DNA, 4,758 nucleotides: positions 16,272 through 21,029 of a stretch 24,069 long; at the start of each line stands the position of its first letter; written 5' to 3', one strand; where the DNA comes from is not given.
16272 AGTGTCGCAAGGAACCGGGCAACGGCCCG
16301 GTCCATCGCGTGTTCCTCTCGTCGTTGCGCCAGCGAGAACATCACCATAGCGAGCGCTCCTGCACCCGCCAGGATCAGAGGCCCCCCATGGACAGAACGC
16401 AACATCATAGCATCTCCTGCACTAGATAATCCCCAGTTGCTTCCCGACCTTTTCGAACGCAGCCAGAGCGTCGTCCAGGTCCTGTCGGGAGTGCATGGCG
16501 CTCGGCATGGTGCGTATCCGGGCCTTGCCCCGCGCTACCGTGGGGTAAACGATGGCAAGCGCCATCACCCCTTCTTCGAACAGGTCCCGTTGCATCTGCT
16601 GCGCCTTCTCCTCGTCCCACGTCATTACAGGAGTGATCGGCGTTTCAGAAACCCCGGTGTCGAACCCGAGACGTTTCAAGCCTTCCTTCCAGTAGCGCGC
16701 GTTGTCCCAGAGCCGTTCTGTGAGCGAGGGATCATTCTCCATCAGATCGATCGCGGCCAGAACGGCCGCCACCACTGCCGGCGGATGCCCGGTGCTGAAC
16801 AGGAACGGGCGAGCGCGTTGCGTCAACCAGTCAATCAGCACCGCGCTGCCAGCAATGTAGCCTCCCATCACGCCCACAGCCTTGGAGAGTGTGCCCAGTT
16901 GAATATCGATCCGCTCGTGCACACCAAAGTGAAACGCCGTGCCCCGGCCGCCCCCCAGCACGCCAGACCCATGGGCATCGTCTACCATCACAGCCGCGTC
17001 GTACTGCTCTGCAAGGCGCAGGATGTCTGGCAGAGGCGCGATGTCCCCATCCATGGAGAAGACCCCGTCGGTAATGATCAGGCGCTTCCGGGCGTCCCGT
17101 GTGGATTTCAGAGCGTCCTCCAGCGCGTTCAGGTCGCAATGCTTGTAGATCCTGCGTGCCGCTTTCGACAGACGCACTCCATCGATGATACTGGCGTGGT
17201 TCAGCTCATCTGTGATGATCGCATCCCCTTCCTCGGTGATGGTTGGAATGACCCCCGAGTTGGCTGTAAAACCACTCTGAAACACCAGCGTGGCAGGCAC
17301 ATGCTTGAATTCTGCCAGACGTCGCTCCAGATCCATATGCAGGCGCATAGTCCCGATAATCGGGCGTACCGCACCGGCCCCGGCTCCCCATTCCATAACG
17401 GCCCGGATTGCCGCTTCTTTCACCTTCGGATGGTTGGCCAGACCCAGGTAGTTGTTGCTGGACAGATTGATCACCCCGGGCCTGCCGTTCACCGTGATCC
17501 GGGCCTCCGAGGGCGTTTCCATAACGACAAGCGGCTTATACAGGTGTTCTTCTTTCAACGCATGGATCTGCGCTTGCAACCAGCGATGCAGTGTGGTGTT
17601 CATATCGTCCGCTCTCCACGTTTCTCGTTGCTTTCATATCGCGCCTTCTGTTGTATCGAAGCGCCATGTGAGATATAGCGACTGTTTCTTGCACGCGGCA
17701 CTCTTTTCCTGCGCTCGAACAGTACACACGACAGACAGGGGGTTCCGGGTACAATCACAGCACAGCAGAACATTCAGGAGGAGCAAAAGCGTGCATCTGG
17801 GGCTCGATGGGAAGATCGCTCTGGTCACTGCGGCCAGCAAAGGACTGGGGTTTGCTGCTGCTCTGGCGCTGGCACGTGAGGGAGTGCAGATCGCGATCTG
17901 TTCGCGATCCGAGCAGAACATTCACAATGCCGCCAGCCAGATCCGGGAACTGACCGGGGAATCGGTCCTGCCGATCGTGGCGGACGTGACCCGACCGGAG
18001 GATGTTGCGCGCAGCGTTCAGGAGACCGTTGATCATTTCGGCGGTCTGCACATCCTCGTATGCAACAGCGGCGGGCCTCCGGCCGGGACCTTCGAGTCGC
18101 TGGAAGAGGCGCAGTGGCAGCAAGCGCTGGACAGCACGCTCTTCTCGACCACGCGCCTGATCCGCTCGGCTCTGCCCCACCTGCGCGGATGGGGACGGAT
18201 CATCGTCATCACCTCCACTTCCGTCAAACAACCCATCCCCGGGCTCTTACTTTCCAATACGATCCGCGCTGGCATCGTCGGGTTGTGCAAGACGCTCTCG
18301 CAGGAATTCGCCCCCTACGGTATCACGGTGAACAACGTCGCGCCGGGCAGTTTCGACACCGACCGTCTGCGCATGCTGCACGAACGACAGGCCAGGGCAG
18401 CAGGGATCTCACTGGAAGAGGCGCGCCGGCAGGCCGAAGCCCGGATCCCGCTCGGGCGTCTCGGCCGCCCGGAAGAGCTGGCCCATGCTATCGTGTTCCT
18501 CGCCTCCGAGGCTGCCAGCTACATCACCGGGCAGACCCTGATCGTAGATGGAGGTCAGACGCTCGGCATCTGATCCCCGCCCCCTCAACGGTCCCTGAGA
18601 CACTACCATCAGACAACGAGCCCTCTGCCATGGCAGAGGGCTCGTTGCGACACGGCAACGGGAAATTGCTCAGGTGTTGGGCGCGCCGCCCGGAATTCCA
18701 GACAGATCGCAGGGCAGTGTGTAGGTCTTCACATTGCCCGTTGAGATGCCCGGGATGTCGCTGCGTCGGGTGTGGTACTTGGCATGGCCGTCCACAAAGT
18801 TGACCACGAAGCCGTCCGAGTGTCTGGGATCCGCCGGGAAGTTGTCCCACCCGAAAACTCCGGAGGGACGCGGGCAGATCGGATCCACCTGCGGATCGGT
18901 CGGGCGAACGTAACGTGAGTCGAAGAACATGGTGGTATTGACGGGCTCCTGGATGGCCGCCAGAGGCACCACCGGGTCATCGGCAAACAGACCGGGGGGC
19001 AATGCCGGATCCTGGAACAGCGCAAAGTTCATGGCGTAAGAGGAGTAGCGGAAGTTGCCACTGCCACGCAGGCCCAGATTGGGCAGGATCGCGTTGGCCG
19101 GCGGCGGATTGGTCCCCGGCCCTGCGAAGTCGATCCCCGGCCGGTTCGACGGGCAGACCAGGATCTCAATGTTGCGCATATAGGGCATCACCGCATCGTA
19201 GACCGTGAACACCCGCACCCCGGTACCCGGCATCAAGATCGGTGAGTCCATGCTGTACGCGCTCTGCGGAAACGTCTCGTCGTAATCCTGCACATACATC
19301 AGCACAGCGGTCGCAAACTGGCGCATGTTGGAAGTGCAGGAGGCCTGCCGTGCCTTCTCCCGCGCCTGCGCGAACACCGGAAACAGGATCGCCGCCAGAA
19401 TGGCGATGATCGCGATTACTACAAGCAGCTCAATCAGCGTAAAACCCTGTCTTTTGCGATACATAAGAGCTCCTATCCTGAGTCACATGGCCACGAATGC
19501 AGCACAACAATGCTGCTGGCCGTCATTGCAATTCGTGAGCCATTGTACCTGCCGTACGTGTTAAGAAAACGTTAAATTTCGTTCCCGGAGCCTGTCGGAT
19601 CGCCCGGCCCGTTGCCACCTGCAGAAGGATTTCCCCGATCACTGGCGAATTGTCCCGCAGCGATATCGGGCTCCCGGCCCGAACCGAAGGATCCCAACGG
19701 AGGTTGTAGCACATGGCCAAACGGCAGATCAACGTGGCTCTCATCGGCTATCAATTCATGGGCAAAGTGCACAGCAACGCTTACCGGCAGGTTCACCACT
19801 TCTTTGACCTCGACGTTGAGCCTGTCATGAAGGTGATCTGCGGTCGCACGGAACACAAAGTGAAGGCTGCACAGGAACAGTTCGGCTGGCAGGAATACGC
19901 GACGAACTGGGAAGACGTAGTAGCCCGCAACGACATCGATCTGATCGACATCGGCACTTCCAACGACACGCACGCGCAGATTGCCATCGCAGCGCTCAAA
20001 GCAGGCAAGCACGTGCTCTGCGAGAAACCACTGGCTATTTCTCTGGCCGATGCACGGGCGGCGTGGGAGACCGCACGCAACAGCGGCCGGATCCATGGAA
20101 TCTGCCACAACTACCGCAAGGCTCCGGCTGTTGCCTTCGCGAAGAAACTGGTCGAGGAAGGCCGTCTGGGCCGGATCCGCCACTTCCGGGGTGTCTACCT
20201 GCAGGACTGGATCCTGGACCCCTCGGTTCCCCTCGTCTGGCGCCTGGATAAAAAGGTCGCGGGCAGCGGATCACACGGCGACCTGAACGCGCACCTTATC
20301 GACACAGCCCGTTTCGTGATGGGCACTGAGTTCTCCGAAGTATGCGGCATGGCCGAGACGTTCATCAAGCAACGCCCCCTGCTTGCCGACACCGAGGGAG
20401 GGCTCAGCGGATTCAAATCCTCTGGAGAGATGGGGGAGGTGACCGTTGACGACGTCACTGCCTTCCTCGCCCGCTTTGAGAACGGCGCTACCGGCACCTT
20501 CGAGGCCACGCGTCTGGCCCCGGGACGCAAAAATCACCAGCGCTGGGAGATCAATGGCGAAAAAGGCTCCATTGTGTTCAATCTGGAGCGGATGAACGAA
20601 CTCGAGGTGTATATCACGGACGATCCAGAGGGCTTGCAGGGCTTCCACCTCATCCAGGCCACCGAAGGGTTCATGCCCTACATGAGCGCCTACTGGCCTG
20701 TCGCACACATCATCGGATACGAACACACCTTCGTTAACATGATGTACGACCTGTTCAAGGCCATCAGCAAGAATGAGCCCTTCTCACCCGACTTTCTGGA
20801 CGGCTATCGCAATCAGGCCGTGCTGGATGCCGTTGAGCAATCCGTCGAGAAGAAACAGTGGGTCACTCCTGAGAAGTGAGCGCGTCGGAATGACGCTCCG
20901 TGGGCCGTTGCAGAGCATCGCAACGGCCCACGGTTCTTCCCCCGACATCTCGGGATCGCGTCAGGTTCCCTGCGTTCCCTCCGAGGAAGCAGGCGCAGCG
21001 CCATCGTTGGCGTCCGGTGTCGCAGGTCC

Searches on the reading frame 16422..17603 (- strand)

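Call 11: search_protein_families(library=pfam, proteins=[window:16422-17603:-], max_evalue=0.001)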
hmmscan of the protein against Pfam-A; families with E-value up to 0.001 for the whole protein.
window:16422-17603:- (393 aa): 4 families
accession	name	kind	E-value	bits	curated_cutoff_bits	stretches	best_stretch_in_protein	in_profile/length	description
PF00155.27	Aminotran_1_2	-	9.6e-66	222.8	19.7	1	43-382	2-360/361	Aminotransferase class I and II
PF01053.26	Cys_Met_Meta_PP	-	7.1e-06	25.2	27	1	91-217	56-182/381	Cys/Met metabolism PLP-dependent enzyme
PF00266.25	Aminotran_5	-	2.2e-05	24.1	21.5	1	92-211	48-178/371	Aminotransferase class-V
PF01212.27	Beta_elim_lyase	-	0.00081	19.2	27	0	88-255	33-214/288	Beta-eliminating lyase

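Call 53: search_protein_families(library=ncbifam, proteins=[window:16422-17603:-], max_evalue=0.00001)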
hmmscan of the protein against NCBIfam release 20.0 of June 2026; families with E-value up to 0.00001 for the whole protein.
window:16422-17603:- (393 aa): 12 families
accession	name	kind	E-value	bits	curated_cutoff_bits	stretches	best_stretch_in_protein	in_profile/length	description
TIGR01825.1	gly_Cac_T_rel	subfamily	1.1e-170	567.4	535.4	1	9-393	1-385/385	BioF/Kbl family PLP-dependent acyltransferase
NF005394.0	PRK06939.1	equivalog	2.6e-155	517.1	460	1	1-393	1-397/397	glycine C-acetyltransferase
TIGR00858.1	bioF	equivalog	1.1e-129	432.3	426.45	1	27-383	7-364/365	8-amino-7-oxononanoate synthase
TIGR01822.1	2am3keto_CoA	equivalog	6.4e-124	413.8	493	1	7-393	3-393/393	glycine C-acetyltransferase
NF047600.1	SerpalmtaseCFB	equivalog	9.7e-110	366.9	640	1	12-392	14-394/395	serine palmitoyltransferase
NF047599.1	SerpalmtaseBetaP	equivalog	5.6e-88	295.3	500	1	11-391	12-394/394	serine palmitoyltransferase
TIGR01821.1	5aminolev_synth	equivalog_domain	6e-87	292.1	338.55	1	10-392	8-399/402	5-aminolevulinate synthase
NF047603.1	SerpalmtaseAlphaP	equivalog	1.8e-71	240.9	670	1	26-393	29-399/399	serine palmitoyltransferase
NF005526.0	PRK07179.1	equivalog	1.2e-51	175.6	428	1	41-388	53-397/407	alpha-hydroxyketone-type quorum-sensing autoinducer synthase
NF005697.0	PRK07505.1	subfamily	2.2e-43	148.4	342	1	33-386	39-398/405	hypothetical protein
NF004608.1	PRK05937.1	equivalog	1.3e-35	122.8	399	1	75-306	42-276/366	8-amino-7-oxononanoate synthase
NF000586.1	PRK00011.1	subfamily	3.2e-06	26.2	335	1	106-316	82-297/404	serine hydroxymethyltransferase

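Call 75: search_protein_families(library=padloc, proteins=[window:16422-17603:-], max_evalue=0.00001)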
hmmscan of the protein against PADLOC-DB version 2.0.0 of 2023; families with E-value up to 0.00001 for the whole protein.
window:16422-17603:- (393 aa): 0 families

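Call 76: search_protein_families(library=phrogs, proteins=[window:16422-17603:-], max_evalue=0.00001)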
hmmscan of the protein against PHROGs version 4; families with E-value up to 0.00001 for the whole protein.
window:16422-17603:- (393 aa): 0 families

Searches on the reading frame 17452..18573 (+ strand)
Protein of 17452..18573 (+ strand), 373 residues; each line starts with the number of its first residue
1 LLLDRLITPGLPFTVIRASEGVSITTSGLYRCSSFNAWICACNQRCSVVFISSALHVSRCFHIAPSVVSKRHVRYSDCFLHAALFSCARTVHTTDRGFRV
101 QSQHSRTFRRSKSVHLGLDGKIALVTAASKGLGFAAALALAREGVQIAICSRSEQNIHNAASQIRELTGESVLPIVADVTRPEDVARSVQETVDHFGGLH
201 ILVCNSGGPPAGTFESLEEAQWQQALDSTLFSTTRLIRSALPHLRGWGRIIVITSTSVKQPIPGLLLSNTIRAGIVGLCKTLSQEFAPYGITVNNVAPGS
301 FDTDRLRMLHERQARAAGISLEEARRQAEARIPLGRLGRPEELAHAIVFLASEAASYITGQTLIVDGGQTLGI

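Call 11: search_protein_families(library=pfam, proteins=[window:17452-18573:+], max_evalue=0.001)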
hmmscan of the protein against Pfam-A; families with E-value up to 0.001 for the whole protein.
window:17452-18573:+ (373 aa): 5 families
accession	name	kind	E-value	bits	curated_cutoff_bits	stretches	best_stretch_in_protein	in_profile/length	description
PF13561.12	adh_short_C2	-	2.4e-55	188.1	27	1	128-370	4-236/236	Enoyl-(Acyl carrier protein) reductase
PF00106.31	adh_short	-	5.8e-43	147.1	26.6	1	121-311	1-192/195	short chain dehydrogenase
PF08659.16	KR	-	7.7e-07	29.6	22.6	1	124-233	4-116/180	KR domain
PF23441.1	SDR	-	6.4e-06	26.2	27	1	123-369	10-255/258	SDR-like rossmann domain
PF08643.16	DUF1776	-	0.0008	19.3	25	0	210-304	104-202/294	Fungal family of unknown function (DUF1776)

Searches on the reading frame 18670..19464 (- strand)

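Call 11: search_protein_families(library=pfam, proteins=[window:18670-19464:-], max_evalue=0.001)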
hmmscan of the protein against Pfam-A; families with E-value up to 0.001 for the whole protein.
window:18670-19464:- (264 aa): 2 families
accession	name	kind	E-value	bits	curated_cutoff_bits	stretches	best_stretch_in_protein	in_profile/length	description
PF07963.17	N_methyl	-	6.7e-11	41.7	21.2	1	3-28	2-27/27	Prokaryotic N-terminal methylation motif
PF07596.16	SBP_bac_10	-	4.3e-09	37.2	23.3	1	33-97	2-61/268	Protein of unknown function (DUF1559)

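Call 75: search_protein_families(library=padloc, proteins=[window:18670-19464:-], max_evalue=0.00001)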
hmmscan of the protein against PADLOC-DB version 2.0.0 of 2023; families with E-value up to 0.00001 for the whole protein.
window:18670-19464:- (264 aa): 0 families

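Call 76: search_protein_families(library=phrogs, proteins=[window:18670-19464:-], max_evalue=0.00001)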
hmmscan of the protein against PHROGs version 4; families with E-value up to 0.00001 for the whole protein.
window:18670-19464:- (264 aa): 5 families
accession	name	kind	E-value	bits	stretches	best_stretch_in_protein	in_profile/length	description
phrog_27437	-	unknown function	7.3e-12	46.7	1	4-63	6-65/140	-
phrog_3433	-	moron, auxiliary metabolic gene and host takeover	6.9e-09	36.9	1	3-51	17-65/127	pilin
phrog_11596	-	unknown function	2.4e-08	35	1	1-48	1-48/187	-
phrog_11263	-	unknown function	3.6e-08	34.1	1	6-33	2-29/72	-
phrog_13280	-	unknown function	6.9e-07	30.1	1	4-45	2-39/67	-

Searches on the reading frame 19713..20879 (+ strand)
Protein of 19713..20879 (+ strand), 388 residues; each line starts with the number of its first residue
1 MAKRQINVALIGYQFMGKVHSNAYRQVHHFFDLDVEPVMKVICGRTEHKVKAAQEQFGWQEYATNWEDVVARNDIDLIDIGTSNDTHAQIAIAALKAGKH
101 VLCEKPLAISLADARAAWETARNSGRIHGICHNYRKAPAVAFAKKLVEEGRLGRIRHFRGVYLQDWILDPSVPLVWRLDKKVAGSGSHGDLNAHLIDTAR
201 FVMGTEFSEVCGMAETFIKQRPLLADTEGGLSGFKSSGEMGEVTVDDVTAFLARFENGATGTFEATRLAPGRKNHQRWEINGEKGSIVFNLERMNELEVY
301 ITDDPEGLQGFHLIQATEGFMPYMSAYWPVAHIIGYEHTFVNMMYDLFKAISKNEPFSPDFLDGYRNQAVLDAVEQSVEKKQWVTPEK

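Call 11: search_protein_families(library=pfam, proteins=[window:19713-20879:+], max_evalue=0.001)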
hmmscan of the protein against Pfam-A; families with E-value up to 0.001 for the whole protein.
window:19713-20879:+ (388 aa): 5 families
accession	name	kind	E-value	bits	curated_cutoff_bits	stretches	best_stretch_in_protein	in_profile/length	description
PF22725.1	GFO_IDH_MocA_C3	-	3.1e-31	108.4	27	1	142-288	3-124/124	GFO/IDH/MocA C-terminal domain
PF01408.29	GFO_IDH_MocA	-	3.3e-25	89.5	24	1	6-127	1-115/120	Oxidoreductase family, NAD-binding Rossmann fold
PF02894.22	GFO_IDH_MocA_C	-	1.6e-20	74.3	22.9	1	144-385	1-217/218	Oxidoreductase family, C-terminal alpha/beta domain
PF22685.1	Gal80p_C-like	-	1.1e-07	32.6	29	1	138-289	1-150/152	Gal80p, C-terminal domain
PF03447.22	NAD_binding_3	-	0.00012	23.2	24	1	39-118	24-103/116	Homoserine dehydrogenase, NAD binding domain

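Call 75: search_protein_families(library=padloc, proteins=[window:19713-20879:+], max_evalue=0.00001)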
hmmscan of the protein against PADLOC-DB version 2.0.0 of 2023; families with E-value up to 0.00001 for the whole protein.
window:19713-20879:+ (388 aa): 0 families
